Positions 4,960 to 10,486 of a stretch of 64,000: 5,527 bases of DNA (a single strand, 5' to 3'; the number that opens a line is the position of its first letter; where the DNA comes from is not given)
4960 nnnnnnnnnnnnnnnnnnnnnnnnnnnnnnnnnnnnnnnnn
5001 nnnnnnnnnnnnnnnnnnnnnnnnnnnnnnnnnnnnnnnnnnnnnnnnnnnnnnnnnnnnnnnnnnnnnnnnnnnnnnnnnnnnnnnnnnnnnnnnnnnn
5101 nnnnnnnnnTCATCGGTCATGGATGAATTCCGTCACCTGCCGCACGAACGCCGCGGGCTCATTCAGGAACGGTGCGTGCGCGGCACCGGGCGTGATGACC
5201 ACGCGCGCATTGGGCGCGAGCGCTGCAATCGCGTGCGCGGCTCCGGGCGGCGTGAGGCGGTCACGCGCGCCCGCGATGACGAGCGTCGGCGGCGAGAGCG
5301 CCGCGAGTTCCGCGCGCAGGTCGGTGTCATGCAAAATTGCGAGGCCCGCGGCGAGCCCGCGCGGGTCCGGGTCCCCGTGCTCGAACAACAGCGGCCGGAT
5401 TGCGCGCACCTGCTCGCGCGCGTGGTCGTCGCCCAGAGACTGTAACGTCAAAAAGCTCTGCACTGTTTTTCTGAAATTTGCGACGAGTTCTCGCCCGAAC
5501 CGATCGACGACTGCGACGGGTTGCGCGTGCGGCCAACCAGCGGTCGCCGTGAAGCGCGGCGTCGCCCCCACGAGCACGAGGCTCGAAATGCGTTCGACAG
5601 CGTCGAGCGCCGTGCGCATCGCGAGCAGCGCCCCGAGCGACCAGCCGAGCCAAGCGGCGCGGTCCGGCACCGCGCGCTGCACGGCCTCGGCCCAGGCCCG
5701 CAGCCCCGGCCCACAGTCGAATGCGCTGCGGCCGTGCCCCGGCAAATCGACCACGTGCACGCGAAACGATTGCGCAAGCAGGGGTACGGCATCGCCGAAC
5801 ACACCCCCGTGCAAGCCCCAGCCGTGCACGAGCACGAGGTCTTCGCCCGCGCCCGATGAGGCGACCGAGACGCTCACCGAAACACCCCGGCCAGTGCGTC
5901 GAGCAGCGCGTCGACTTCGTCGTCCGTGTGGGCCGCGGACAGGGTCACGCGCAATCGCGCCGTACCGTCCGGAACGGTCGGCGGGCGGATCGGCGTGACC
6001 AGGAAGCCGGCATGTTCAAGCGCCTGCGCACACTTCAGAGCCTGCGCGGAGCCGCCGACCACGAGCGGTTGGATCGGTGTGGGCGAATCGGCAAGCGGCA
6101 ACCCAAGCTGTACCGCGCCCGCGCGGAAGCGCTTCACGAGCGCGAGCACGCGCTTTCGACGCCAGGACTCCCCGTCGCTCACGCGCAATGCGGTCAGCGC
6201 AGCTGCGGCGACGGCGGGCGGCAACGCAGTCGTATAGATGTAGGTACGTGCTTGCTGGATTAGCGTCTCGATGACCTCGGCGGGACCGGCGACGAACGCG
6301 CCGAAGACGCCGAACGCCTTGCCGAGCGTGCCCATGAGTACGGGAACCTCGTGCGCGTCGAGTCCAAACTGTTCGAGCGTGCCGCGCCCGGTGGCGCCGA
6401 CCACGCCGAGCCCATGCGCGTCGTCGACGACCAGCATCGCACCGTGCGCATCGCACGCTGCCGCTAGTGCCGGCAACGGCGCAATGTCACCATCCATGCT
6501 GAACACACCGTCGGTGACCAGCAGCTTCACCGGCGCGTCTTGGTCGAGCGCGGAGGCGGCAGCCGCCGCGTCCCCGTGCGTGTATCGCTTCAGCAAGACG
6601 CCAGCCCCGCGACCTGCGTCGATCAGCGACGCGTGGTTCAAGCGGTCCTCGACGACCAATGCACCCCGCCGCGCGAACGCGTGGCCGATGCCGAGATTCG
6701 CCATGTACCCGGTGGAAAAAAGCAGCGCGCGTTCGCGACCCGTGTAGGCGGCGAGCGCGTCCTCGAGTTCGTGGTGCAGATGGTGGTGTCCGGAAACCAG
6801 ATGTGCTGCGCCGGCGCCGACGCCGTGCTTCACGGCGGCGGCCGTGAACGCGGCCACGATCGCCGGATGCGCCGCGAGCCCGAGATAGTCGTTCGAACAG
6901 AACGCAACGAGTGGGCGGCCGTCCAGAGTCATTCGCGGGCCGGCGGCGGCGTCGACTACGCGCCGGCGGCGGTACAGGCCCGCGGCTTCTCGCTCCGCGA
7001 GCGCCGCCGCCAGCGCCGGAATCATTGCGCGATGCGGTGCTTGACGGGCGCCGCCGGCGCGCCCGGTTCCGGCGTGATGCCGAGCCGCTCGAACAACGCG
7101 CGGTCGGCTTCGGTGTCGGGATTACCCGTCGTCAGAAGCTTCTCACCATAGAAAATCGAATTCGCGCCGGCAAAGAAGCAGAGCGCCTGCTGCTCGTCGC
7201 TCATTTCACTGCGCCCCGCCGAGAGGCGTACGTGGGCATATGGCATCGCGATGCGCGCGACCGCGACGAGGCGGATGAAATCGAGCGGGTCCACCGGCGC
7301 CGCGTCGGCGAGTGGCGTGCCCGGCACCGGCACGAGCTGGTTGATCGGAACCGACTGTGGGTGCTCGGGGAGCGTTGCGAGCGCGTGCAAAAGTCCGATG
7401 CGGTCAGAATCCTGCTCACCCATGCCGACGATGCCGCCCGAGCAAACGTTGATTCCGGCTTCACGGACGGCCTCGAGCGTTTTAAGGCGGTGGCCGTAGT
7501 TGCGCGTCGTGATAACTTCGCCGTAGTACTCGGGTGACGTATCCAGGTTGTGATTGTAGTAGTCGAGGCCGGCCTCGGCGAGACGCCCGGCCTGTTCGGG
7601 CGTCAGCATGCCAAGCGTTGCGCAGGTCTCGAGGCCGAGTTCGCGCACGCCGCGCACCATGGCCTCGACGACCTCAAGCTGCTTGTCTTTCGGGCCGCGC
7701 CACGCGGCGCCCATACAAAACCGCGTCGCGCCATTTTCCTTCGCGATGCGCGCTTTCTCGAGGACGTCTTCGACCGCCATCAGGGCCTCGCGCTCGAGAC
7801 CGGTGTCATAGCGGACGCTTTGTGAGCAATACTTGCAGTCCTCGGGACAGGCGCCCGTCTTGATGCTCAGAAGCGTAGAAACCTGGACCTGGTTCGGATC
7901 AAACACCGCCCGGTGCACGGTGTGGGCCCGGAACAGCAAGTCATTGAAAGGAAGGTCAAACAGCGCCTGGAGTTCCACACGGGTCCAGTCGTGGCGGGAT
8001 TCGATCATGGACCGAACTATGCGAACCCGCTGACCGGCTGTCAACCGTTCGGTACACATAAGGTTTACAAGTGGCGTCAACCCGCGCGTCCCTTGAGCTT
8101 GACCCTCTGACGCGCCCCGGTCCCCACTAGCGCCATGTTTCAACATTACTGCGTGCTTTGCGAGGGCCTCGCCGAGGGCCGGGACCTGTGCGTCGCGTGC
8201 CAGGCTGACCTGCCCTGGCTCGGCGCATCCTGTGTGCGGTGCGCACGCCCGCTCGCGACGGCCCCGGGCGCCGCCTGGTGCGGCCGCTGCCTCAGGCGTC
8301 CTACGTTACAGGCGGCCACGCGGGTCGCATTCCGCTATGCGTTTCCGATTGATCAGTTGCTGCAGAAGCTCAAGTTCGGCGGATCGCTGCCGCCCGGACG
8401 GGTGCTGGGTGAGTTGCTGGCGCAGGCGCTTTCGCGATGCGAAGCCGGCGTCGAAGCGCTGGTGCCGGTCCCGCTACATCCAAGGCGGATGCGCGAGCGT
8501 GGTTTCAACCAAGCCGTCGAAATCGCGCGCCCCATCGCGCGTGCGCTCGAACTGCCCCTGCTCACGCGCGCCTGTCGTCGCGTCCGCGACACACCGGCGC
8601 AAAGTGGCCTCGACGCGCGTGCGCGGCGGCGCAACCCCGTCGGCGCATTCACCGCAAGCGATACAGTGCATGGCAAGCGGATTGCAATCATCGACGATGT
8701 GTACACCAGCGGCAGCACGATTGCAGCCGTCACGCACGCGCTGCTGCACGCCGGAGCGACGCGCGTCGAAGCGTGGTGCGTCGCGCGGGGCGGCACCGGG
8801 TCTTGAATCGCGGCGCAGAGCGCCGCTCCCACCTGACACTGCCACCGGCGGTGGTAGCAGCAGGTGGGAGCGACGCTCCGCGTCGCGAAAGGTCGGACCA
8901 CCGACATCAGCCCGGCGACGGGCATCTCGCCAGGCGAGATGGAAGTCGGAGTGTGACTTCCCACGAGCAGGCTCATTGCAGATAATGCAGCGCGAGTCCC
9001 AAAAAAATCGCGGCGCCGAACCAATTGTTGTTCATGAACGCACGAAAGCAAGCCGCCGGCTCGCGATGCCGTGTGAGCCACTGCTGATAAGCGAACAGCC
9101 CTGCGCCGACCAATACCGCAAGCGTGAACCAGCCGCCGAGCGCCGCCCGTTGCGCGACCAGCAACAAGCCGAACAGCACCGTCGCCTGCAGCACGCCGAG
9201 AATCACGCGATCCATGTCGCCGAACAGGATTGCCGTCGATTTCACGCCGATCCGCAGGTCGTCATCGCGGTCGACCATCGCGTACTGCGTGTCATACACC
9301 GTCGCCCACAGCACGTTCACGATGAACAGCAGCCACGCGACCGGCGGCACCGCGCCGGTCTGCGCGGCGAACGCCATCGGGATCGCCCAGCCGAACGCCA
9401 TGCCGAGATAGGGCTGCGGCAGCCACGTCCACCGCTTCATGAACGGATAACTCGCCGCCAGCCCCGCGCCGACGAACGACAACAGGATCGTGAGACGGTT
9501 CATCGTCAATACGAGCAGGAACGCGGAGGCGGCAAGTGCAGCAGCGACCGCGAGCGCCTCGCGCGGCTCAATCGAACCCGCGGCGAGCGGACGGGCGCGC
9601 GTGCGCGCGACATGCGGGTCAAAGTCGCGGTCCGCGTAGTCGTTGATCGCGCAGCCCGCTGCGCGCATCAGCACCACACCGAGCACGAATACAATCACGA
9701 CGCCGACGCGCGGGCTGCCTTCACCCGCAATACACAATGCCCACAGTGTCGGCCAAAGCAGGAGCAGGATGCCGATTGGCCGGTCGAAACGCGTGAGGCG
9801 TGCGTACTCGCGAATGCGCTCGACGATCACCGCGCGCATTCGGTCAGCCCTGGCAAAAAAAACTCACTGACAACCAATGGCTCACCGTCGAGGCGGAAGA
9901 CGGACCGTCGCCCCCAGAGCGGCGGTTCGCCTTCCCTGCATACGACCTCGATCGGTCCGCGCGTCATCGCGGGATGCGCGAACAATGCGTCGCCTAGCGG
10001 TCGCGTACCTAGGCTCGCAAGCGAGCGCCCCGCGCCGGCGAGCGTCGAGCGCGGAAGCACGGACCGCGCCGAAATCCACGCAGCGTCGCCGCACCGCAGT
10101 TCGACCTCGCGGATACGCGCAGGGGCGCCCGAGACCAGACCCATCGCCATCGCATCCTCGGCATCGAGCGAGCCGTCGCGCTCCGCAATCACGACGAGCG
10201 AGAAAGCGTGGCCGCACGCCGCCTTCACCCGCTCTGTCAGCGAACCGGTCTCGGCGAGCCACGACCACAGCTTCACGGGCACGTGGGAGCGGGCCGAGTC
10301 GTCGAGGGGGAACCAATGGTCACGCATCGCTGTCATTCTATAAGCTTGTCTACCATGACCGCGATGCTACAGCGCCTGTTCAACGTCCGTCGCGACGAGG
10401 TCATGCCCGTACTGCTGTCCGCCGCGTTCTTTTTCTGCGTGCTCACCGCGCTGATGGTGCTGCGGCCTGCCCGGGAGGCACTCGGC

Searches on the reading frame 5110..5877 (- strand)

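Call 49: search_protein_families(library=pfam, proteins=[window:5110-5877:-], max_evalue=0.00001)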
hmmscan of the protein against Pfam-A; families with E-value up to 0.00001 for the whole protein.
window:5110-5877:- (255 aa): 3 families
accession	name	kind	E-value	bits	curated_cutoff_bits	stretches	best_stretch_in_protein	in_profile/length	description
PF00561.26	Abhydrolase_1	-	2.1e-24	87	25.8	1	14-241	3-245/245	alpha/beta hydrolase fold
PF12697.13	Abhydrolase_6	-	2.9e-21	77.6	26.3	1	14-246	1-216/217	Alpha/beta hydrolase family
PF12146.15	Hydrolase_4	-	5.1e-16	59.1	27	1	14-241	7-238/239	Serine aminopeptidase, S33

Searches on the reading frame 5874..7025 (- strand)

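Call 49: search_protein_families(library=pfam, proteins=[window:5874-7025:-], max_evalue=0.00001)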
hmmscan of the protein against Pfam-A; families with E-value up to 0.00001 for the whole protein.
window:5874-7025:- (383 aa): 1 family
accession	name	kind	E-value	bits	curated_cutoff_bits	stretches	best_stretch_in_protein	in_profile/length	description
PF00155.27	Aminotran_1_2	-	1.3e-56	192.8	19.7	1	39-378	3-361/361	Aminotransferase class I and II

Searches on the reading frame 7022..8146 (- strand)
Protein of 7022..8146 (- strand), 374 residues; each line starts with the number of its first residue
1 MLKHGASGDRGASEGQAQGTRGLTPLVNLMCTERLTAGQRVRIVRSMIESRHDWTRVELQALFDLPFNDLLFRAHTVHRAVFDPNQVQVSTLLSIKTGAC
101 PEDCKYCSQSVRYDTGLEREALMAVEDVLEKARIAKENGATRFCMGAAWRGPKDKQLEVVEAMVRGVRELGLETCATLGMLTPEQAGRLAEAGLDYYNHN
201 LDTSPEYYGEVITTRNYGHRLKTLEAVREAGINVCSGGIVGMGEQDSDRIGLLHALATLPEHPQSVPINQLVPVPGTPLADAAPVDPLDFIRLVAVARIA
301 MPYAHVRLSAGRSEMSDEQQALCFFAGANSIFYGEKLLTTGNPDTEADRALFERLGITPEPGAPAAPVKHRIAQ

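Call 49: search_protein_families(library=pfam, proteins=[window:7022-8146:-], max_evalue=0.00001)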
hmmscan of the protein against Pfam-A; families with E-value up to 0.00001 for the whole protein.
window:7022-8146:- (374 aa): 2 families
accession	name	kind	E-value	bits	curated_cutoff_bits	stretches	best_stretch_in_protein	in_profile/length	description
PF06968.18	BATS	-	3.7e-29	101.2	22.2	1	267-357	1-87/88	Biotin and Thiamin Synthesis associated domain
PF04055.27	Radical_SAM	-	4.6e-24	85.9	29.5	1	96-254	3-164/166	Radical SAM superfamily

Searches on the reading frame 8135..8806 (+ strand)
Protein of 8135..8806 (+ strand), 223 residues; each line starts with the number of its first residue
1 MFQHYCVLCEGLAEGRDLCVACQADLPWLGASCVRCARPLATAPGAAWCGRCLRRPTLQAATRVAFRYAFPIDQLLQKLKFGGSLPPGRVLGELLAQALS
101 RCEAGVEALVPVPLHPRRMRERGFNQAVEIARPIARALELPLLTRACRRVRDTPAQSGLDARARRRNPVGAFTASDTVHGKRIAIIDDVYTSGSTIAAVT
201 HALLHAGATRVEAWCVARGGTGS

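Call 49: search_protein_families(library=pfam, proteins=[window:8135-8806:+], max_evalue=0.00001)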
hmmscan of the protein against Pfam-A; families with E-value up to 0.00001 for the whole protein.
window:8135-8806:+ (223 aa): 2 families
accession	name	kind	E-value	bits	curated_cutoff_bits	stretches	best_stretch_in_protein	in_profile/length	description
PF00156.33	Pribosyltran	-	1e-07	31.9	26.3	1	127-220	40-127/158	Phosphoribosyl transferase domain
PF18912.6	DZR_2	-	1.6e-07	31.5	27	1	4-53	8-56/56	Double zinc ribbon domain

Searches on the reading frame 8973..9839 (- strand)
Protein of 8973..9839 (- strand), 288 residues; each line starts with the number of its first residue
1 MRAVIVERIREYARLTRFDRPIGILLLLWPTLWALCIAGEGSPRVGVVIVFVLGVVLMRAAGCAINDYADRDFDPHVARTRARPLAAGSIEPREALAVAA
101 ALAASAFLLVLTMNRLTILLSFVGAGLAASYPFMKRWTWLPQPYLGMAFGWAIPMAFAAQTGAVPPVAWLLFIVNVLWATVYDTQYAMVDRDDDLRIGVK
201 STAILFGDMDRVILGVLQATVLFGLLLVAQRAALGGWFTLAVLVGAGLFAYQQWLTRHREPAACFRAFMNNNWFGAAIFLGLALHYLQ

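Call 49: search_protein_families(library=pfam, proteins=[window:8973-9839:-], max_evalue=0.00001)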
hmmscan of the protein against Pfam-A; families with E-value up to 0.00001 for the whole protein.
window:8973-9839:- (288 aa): 1 family
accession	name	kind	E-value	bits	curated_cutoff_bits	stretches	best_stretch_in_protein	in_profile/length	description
PF01040.23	UbiA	-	1.1e-66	225.1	34.2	1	27-270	1-246/250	UbiA prenyltransferase family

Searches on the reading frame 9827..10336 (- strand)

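Call 50: search_protein_families(library=pfam, proteins=[window:9827-10336:-], max_evalue=0.00001)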
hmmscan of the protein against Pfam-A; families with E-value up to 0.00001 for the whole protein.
window:9827-10336:- (169 aa): 1 family
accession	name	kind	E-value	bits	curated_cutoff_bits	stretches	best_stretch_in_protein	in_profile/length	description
PF04345.18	Chor_lyase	-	4.4e-29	101.7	23.6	1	8-162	7-160/168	Chorismate lyase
